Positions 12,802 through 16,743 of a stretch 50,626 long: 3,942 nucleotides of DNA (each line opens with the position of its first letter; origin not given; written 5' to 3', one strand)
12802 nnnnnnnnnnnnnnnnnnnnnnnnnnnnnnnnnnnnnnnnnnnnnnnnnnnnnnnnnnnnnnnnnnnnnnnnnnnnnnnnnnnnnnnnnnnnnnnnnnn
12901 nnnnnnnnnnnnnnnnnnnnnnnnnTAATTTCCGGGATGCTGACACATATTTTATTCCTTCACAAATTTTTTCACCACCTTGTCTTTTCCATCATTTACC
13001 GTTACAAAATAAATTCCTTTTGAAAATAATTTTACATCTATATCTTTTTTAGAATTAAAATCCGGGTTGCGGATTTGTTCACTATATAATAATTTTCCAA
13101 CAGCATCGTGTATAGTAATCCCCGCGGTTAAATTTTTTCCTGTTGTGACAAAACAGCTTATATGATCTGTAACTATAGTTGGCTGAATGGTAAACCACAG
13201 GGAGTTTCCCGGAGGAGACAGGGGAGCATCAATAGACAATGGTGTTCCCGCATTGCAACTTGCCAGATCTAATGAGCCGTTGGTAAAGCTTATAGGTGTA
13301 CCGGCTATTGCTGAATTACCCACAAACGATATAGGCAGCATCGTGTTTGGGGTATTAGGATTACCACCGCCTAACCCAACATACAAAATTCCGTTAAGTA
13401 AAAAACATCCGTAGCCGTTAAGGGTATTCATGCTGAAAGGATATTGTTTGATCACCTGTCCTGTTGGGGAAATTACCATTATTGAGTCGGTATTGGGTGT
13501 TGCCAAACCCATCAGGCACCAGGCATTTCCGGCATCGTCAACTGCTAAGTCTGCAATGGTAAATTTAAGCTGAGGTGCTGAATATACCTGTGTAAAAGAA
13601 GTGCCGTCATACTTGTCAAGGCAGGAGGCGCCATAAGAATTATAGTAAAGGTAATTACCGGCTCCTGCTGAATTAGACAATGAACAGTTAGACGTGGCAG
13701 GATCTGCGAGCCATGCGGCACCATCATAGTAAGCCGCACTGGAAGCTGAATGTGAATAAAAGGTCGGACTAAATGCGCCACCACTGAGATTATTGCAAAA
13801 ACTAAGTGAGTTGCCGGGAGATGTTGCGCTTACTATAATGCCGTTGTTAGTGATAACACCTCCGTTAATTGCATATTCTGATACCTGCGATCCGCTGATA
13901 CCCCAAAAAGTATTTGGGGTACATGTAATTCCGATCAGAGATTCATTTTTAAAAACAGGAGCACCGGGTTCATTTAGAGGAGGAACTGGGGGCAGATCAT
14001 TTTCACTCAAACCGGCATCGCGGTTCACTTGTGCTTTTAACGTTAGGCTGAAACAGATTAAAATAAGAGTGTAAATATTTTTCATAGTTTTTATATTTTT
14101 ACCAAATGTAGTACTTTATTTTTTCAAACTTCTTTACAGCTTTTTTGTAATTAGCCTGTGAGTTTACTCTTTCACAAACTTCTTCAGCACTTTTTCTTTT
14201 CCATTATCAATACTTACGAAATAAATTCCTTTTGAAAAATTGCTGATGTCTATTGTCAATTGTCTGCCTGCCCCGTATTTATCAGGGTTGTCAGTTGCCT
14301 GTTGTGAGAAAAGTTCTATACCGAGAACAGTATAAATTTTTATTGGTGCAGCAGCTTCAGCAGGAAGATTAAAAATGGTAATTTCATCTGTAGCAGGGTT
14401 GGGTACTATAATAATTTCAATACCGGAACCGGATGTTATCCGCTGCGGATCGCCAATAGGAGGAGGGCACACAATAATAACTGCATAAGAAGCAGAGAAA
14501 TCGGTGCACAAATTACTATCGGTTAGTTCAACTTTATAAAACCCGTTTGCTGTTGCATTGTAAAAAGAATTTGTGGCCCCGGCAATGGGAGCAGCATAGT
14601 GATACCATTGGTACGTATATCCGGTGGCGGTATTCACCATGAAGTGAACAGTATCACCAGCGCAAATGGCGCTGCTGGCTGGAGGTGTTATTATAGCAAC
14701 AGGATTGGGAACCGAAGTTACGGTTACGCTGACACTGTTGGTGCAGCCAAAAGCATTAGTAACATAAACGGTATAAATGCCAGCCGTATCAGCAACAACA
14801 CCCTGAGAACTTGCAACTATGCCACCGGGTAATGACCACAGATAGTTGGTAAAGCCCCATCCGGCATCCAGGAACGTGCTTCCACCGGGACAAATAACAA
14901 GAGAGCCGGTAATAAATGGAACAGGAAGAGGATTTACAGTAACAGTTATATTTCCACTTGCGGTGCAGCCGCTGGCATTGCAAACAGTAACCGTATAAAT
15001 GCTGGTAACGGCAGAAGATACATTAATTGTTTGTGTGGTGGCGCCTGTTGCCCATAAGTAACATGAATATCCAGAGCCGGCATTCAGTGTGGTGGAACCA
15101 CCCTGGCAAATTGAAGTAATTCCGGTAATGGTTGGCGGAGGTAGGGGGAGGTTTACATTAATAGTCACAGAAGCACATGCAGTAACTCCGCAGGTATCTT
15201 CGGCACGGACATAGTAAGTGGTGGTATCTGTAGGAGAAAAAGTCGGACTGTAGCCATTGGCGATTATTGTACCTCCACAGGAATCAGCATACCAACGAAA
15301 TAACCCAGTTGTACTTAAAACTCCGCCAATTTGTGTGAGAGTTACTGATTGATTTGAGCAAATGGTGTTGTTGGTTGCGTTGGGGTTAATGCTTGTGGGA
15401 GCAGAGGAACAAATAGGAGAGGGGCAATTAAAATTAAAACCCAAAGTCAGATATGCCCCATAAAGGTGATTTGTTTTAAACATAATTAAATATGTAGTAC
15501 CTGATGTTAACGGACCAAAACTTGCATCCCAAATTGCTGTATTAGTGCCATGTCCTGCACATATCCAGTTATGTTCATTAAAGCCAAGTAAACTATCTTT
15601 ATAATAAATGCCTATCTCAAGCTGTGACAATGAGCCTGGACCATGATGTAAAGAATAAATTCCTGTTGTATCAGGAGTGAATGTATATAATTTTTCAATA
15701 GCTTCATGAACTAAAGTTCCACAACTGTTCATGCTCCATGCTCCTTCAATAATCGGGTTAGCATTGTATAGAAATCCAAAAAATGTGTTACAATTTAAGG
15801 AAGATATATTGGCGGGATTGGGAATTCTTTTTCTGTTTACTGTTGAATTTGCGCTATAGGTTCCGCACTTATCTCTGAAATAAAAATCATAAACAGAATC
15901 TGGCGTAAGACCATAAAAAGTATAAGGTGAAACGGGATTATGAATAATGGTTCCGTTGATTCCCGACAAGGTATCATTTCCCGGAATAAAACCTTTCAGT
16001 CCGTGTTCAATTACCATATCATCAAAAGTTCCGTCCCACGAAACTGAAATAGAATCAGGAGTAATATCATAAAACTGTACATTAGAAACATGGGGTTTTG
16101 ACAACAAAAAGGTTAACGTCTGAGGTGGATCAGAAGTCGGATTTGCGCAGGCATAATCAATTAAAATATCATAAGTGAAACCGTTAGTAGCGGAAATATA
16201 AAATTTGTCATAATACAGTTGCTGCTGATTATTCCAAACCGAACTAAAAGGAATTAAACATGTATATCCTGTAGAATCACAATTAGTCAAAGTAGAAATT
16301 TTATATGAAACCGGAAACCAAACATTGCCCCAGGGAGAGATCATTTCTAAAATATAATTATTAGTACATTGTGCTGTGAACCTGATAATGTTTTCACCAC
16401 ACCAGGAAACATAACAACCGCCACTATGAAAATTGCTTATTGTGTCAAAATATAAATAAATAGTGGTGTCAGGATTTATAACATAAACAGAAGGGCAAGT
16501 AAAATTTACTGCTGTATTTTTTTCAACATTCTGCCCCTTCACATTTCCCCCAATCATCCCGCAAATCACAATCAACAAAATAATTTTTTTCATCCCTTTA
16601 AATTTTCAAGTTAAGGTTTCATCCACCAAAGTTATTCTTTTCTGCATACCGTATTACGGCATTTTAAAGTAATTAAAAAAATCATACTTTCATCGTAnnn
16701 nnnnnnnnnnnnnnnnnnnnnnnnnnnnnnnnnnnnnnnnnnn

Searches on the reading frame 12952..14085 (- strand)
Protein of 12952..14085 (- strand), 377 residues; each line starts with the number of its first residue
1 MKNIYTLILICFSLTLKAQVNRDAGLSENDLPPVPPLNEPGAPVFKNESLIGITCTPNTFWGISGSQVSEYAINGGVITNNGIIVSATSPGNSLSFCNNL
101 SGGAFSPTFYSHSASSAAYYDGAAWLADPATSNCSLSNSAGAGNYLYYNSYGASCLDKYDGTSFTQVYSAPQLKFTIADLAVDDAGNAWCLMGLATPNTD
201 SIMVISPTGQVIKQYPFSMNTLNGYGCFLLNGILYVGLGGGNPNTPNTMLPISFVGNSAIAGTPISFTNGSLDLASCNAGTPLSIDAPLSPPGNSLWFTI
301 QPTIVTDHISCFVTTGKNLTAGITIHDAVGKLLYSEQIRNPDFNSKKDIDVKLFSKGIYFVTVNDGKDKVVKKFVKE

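Call 45: search_protein_families(library=pfam, proteins=[window:12952-14085:-], max_evalue=0.01)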
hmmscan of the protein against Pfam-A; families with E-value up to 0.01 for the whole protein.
window:12952-14085:- (377 aa): 1 family
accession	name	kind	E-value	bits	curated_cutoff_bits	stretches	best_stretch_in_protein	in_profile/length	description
PF18962.6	Por_Secre_tail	-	7.3e-09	36.2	27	1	315-375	17-74/75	Secretion system C-terminal sorting domain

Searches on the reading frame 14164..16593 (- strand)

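Call 45: search_protein_families(library=pfam, proteins=[window:14164-16593:-], max_evalue=0.01)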
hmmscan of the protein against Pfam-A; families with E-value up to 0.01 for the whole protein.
window:14164-16593:- (809 aa): 3 families
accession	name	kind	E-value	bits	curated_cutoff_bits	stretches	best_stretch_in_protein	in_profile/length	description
PF19081.6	Ig_7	-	2.4e-16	60.2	27.3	2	404-481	4-83/84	Ig-like domain CHU_C associated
PF18962.6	Por_Secre_tail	-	6.4e-15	55.6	27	1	730-807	2-74/75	Secretion system C-terminal sorting domain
PF00041.27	fn3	-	0.00058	20.5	25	1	168-242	2-69/84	Fibronectin type III domain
